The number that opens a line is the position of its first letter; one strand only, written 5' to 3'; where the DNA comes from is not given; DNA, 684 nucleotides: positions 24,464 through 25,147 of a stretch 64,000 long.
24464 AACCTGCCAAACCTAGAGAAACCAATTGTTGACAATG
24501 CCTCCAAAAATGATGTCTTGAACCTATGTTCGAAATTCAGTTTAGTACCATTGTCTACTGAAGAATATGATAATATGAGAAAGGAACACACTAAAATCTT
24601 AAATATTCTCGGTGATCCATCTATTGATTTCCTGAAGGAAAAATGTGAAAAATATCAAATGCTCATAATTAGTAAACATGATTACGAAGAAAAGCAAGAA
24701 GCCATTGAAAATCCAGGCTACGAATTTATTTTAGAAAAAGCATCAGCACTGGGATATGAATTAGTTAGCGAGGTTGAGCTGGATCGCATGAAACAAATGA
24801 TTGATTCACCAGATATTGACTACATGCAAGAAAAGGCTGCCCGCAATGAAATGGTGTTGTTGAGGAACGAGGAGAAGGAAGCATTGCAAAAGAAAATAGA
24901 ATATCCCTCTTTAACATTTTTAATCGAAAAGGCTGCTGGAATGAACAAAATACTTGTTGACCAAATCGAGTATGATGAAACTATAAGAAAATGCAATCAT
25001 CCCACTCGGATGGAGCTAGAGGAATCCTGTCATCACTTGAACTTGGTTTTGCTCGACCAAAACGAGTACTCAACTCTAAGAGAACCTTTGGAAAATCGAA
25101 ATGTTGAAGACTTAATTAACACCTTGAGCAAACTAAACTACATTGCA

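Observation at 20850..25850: NUM1 combines a homogenised core array with a much longer ancient degenerate array of 32-aa half-units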

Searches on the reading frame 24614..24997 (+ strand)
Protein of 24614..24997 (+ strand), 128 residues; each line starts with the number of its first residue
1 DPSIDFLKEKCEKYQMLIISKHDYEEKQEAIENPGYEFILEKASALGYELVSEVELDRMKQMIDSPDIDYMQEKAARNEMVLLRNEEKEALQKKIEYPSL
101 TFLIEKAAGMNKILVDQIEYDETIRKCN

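Call 27: predict_structure(alignment_id=A2)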
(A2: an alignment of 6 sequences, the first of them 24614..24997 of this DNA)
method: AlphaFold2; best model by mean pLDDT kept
length: 128 residues; sequences in the alignment: 6
mean_pLDDT: 88.9   pTM: 0.38
mean pLDDT of the five models: 88.9, 86.9, 86.2, 83.8, 80.4
residues with pLDDT >= 90: 51; 70-90: 76; 50-70: 1; < 50: 0
segments of 3 or more residues with pLDDT < 50: none
pLDDT, mean of each block of 10 residues (from residue 1): 86 90 90 89 91 88 84 88 89 85 90 92 93
secondary structure, 60 per line:
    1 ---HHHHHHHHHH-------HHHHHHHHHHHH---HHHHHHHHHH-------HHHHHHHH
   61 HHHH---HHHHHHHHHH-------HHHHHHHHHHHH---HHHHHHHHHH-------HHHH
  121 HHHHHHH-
elements in order: H4-13 H21-32 H36-45 H53-64 H68-77 H85-96 H100-109 H117-127

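Call 31: fold_search(model_id=the predicted structure, library=pdb)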
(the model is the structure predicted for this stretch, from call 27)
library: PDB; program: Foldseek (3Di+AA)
matches with E <= 10: 19; with E <= 0.001: 0
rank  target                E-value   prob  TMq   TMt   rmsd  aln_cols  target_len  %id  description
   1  6yw5_YY               2.5e+00  0.06  0.16  0.19  18.6        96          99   17  The structure of the small subunit of the mitoribosome from Neurospora crassa (released 2020-11-11)
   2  4hex_A                3.4e+00  0.05  0.17  0.16  19.4       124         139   18  A novel conformation of calmodulin (released 2013-03-06)
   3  8glv_Ml               3.6e+00  0.04  0.16  0.15  25.5       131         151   14  96-nm repeat unit of doublet microtubules from Chlamydomonas reinhardtii flagella (released 2023-05-31)
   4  1osa                  3.9e+00  0.04  0.17  0.15  21.1       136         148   19  CRYSTAL STRUCTURE OF RECOMBINANT PARAMECIUM TETRAURELIA CALMODULIN AT 1.68 ANGSTROMS RESOLUTION (released 1993-10-31)
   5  6y94_MODEL_1_A        4.4e+00  0.04  0.16  0.15  24.1       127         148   21  Ca2+-bound Calmodulin mutant N53I (released 2020-04-29)
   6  2v01                  4.7e+00  0.04  0.18  0.17  17.7       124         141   17  Recombinant vertebrate calmodulin complexed with Pb (released 2007-08-14)
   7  5k8q_A                4.7e+00  0.04  0.18  0.17  25.0       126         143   20  Crystal Structure of Calcium-loaded Calmodulin in complex with STRA6 CaMBP2-site peptide. (released 2016-08-24)
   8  4bw8_B                5.0e+00  0.04  0.18  0.16  21.1       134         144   17  Calmodulin with small bend in central helix (released 2014-01-15)
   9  6gdk_MODEL_1_A        5.4e+00  0.04  0.20  0.18  21.8       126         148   21  Calcium bound form of human calmodulin mutant F141L (released 2018-10-17)
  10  6yns_E                5.4e+00  0.03  0.16  0.15  22.6       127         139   20  CaM-P458 complex (crystal form 2) (released 2021-03-17)
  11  6yns_H                5.8e+00  0.04  0.17  0.16  18.5       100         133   20  CaM-P458 complex (crystal form 2) (released 2021-03-17)
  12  4bw7_C                5.8e+00  0.03  0.17  0.16  20.5       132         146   18  Calmodulin in complex with strontium (released 2014-01-15)
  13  6jiy_C                6.6e+00  0.02  0.16  0.16  26.2       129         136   20  Structure of RyR2 (F/A/C/H-Ca2+/Ca2+CaM dataset) (released 2019-07-17)
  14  9y6s_7B               7.0e+00  0.02  0.17  0.15  25.1       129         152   18  96-nm repeat of the Leishmania tarentolae doublet microtubule (released 2025-12-17)
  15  6u42_6I               8.0e+00  0.04  0.17  0.08  15.1        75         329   19  Natively decorated ciliary doublet microtubule (released 2019-11-13)
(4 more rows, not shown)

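Call 57: search_solved_structures(query=A3, max_evalue=10, show_alignments=3)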
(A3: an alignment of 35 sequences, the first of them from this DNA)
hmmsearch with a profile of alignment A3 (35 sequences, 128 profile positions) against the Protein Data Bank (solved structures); distinct sequences matched with E-value up to 10: 2.
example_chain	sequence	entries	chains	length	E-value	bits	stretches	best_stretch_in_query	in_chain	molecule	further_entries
5mfb_A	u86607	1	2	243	0.026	17.5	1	16-76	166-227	YIII(Dq)4CqI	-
4d4e_A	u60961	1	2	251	0.068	16.1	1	16-77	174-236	ARMADILLO REPEAT PROTEIN ARM00016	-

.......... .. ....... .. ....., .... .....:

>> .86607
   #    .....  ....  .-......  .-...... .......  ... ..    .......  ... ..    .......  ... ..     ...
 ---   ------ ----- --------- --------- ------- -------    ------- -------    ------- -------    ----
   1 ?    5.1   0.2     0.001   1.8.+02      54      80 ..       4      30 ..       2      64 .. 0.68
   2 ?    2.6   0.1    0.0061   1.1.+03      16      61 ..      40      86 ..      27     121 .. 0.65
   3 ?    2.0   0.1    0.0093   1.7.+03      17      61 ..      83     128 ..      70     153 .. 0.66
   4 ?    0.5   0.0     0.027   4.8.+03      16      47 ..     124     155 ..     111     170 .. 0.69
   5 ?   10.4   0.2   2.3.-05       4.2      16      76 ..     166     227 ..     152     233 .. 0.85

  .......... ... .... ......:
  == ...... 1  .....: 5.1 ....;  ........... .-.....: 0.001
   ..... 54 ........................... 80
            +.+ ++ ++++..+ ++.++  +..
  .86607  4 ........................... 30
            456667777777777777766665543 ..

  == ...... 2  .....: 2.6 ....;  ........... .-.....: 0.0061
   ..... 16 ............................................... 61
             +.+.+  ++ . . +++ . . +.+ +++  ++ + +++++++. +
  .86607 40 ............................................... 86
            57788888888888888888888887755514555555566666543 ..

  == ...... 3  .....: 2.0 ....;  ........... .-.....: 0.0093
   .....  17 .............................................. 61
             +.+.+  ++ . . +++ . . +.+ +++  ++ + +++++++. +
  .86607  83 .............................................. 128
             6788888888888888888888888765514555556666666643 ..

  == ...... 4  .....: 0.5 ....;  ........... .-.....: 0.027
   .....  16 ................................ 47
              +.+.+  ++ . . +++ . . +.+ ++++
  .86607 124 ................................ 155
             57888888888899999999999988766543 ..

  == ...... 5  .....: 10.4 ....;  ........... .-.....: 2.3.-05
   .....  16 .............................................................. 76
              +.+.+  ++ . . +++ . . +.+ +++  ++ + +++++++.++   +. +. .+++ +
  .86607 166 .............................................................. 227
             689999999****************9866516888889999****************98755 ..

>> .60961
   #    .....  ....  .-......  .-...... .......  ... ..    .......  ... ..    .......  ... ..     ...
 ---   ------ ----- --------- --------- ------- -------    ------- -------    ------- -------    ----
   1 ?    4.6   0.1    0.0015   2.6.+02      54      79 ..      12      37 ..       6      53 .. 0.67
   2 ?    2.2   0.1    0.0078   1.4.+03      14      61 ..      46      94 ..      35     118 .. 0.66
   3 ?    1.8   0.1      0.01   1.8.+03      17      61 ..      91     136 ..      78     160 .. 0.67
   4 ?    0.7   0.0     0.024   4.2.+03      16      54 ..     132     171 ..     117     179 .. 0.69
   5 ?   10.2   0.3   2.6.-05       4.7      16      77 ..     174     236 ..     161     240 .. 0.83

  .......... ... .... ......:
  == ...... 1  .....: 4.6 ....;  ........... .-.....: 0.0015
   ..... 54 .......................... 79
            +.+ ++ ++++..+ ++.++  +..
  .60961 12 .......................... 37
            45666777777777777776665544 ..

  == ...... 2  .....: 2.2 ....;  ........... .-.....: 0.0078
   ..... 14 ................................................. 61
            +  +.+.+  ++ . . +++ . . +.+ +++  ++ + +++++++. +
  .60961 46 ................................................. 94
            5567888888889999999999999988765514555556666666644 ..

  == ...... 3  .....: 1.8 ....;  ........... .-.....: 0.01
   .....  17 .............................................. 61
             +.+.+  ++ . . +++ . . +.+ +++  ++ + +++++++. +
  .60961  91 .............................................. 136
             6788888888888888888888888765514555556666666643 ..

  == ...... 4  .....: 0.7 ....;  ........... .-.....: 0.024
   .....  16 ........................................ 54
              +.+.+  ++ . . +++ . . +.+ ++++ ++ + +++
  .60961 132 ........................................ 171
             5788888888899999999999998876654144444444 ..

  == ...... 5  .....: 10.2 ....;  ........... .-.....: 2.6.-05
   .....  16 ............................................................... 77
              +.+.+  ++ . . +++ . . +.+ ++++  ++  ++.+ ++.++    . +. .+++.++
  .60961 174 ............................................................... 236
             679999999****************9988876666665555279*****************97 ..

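Call 72: search_protein_representatives(alignment_id=A2)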
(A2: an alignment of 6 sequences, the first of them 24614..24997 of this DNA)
Query: 6 sequences, 128 profile positions. Proteins with E-value up to 0.001 (for the whole library): 163; up to 1e-10: 127; up to 1e-30: 87. The best 150 are listed.
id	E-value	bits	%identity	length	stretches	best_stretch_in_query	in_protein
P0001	0.0e+00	1088.8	-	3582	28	2-125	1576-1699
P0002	0.0e+00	1080.1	-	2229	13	1-128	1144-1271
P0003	0.0e+00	1009.8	-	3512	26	2-127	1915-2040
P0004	0.0e+00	1008.1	-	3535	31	2-127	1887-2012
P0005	0.0e+00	995.2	-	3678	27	2-125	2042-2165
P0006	5.1e-288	954.3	-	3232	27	1-126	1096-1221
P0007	1.7e-284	942.9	-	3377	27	1-125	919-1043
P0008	1.8e-266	884.6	-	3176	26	17-122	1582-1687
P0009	8.2e-261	866.4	-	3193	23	1-125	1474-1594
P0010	2.8e-260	864.6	-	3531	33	1-121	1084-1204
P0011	1.7e-255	849.2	-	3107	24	1-125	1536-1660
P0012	9.0e-247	821.0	-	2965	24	1-124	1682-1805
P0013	4.8e-244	812.2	-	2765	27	2-125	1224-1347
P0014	1.6e-236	787.9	-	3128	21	2-119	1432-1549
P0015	3.2e-235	783.6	-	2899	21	1-125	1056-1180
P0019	1.7e-209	700.4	-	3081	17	1-126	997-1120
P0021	2.4e-197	661.2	-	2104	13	2-127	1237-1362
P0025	4.0e-185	621.7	-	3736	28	2-127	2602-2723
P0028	3.6e-172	579.8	-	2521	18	11-125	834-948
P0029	1.2e-171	578.1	-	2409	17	1-126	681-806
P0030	8.9e-162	546.2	-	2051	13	1-125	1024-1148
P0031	1.9e-161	545.1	-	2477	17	1-111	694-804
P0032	3.5e-160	541.0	-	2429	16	17-125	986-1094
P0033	2.3e-156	528.7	-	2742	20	2-127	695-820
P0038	2.1e-146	496.5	-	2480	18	1-126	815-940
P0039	1.4e-143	487.4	-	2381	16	2-126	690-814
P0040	1.2e-142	484.4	-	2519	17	2-127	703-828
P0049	8.2e-112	384.7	-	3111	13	7-127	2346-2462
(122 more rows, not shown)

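Call 77: list_cluster_members(proteins=[P0002, P0001, P0003, P0004, P0005, P0013, P0021, P0028, P0029, P0030])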
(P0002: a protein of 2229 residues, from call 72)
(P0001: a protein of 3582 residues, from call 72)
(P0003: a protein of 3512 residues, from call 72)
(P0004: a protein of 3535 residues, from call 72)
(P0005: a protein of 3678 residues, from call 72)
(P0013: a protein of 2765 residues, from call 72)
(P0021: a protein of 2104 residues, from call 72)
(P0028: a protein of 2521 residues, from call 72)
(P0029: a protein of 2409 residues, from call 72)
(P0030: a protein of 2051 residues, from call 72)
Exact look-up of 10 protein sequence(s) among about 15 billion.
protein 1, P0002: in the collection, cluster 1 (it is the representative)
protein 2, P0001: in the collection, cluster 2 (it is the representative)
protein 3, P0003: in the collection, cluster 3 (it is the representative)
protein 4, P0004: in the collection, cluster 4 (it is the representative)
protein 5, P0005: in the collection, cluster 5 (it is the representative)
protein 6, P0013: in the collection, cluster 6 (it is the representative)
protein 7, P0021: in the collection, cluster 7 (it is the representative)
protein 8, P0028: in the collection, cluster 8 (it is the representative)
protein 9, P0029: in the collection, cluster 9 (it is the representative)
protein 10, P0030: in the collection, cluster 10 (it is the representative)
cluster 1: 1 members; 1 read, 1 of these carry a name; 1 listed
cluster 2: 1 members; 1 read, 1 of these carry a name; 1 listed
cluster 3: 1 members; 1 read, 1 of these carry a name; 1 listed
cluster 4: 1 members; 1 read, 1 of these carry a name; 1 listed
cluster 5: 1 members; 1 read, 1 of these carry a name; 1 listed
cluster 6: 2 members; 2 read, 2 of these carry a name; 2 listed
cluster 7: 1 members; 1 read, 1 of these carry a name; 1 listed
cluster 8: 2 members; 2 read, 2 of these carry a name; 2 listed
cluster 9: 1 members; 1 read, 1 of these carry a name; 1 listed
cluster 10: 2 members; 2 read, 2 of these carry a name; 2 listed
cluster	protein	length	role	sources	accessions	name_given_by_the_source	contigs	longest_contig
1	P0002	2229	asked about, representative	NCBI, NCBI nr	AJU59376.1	Num1p [Saccharomyces cerevisiae YJM195]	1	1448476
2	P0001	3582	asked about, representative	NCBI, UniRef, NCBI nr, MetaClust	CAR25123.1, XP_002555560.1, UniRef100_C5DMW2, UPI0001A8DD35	Num1p [Lachancea thermotolerans CBS 6340] | KLTH0G12144p n=1 Tax=Lachancea thermotolerans (strain ATCC 56472 / CBS 6340 / NRRL ... | KLTH0G12144p [Lachancea thermotolerans CBS 6340]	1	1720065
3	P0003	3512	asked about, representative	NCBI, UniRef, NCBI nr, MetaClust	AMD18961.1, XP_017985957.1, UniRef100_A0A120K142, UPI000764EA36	HBR060Cp [Eremothecium sinecaudum] | HBR060Cp n=1 Tax=Eremothecium sinecaudum TaxID=45286 RepID=A0A120K142_9SACH | status=active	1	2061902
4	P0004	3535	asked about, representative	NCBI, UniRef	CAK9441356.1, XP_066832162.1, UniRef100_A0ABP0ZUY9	uncharacterized protein LODBEIA_P52240 [Lodderomyces beijingensis] | Pleckstrin homology domain-containing protein n=1 Tax=Lodderomyces beijingensis ...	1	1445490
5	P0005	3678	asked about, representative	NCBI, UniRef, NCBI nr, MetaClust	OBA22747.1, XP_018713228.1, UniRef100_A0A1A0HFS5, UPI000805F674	hypothetical protein METBIDRAFT_9111 [Metschnikowia bicuspidata var. bicuspidata NRRL ... | PH domain-containing protein n=1 Tax=Metschnikowia bicuspidata var. bicuspidata NRRL ... | status=active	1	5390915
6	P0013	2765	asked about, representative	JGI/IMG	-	nuclear migration protein NUM1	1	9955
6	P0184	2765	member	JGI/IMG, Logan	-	nuclear migration protein NUM1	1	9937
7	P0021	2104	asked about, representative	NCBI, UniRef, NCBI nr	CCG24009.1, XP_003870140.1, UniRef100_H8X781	Num1 protein [Candida orthopsilosis Co 90-125] | Num1 protein n=1 Tax=Candida orthopsilosis (strain 90-125) TaxID=1136231 ...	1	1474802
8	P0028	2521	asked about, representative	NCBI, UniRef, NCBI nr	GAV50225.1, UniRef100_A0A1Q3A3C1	hypothetical protein ZYGR_0U00810 [Zygosaccharomyces rouxii] | PH domain-containing protein n=1 Tax=Zygosaccharomyces rouxii TaxID=4956 ...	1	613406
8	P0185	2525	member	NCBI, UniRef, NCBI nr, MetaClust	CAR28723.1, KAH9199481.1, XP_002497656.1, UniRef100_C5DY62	ZYRO0F10538p [Zygosaccharomyces rouxii] | ZYRO0F10538p n=1 Tax=Zygosaccharomyces rouxii (strain ATCC 2623 / CBS 732 / NBRC 1130 / ... | uncharacterized protein ZYRO0F10538g [Zygosaccharomyces rouxii]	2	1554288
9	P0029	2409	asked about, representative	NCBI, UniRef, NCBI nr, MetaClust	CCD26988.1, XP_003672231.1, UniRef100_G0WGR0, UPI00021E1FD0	Num1p NDAI_0J00960 [Naumovozyma dairenensis CBS 421] | PH domain-containing protein n=1 Tax=Naumovozyma dairenensis (strain ATCC 10597 / BCRC ... | hypothetical protein NDAI_0J00960 [Naumovozyma dairenensis CBS 421]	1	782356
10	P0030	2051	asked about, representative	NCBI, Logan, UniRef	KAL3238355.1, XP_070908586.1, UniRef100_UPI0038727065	Num1p [Nakaseomyces bracarensis] | Num1p n=1 Tax=Nakaseomyces bracarensis TaxID=273131 RepID=UPI0038727065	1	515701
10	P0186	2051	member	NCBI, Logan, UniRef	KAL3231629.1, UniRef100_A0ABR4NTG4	Nuclear migration protein NUM1 [Nakaseomyces bracarensis] | Nuclear migration protein NUM1 n=1 Tax=Nakaseomyces bracarensis TaxID=273131 ...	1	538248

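Call 80: list_cluster_members(proteins=[P0032, P0039, P0019, P0031, P0033, P0038, P0040, P0025, P0010, P0049])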
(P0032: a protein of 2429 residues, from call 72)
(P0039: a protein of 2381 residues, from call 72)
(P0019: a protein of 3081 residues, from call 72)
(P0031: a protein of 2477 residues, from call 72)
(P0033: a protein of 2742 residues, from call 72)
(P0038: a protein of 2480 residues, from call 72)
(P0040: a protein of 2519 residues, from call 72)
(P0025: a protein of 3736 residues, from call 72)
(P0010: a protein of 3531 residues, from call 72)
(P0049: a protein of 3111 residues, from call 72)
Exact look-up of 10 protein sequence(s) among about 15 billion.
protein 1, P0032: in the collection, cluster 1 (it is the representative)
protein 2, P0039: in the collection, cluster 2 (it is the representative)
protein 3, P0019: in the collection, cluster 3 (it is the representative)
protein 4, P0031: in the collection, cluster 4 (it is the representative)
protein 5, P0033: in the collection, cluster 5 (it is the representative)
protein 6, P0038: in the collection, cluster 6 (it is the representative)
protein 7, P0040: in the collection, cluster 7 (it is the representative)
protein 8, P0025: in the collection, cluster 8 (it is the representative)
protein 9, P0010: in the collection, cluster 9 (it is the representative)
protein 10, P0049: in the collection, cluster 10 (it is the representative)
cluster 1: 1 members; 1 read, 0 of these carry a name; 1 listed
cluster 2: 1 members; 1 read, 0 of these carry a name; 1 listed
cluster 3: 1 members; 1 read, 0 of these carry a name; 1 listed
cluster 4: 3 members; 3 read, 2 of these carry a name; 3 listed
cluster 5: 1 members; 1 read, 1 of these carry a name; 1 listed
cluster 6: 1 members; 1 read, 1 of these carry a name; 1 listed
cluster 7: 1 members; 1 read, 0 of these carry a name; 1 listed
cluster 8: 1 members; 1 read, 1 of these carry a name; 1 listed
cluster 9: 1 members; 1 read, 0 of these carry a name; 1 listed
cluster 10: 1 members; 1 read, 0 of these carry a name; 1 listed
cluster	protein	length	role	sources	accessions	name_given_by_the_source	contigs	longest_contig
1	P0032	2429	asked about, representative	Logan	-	-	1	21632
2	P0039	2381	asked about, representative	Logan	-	-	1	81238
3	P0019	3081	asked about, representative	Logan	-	-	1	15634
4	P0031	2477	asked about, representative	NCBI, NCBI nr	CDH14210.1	uncharacterized protein ZBAI_05996 [Zygosaccharomyces bailii ISA1307]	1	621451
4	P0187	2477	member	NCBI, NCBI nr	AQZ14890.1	NUM1 (YDR150W) [Zygosaccharomyces parabailii]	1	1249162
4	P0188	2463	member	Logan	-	-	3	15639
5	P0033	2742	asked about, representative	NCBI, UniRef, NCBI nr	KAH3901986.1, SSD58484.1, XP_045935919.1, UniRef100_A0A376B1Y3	uncharacterized protein SCODWIG_00245 [Saccharomycodes ludwigii] | PH domain-containing protein n=1 Tax=Saccharomycodes ludwigii TaxID=36035 ... | hypothetical protein SCDLUD_001774 [Saccharomycodes ludwigii]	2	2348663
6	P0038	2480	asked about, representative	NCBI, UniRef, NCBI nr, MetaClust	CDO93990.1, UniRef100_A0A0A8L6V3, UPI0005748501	unnamed protein product [Kluyveromyces dobzhanskii CBS 2104] | WGS project CCBQ000000000 data, contig 00102 n=1 Tax=Kluyveromyces dobzhanskii CBS 2104 ... | status=active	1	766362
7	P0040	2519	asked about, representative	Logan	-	-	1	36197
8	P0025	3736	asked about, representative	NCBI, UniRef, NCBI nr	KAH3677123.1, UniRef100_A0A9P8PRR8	hypothetical protein WICMUC_001878 [Wickerhamomyces mucosus] | PH domain-containing protein n=1 Tax=Wickerhamomyces mucosus TaxID=1378264 ...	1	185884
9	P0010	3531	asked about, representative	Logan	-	-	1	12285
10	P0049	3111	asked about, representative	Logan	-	-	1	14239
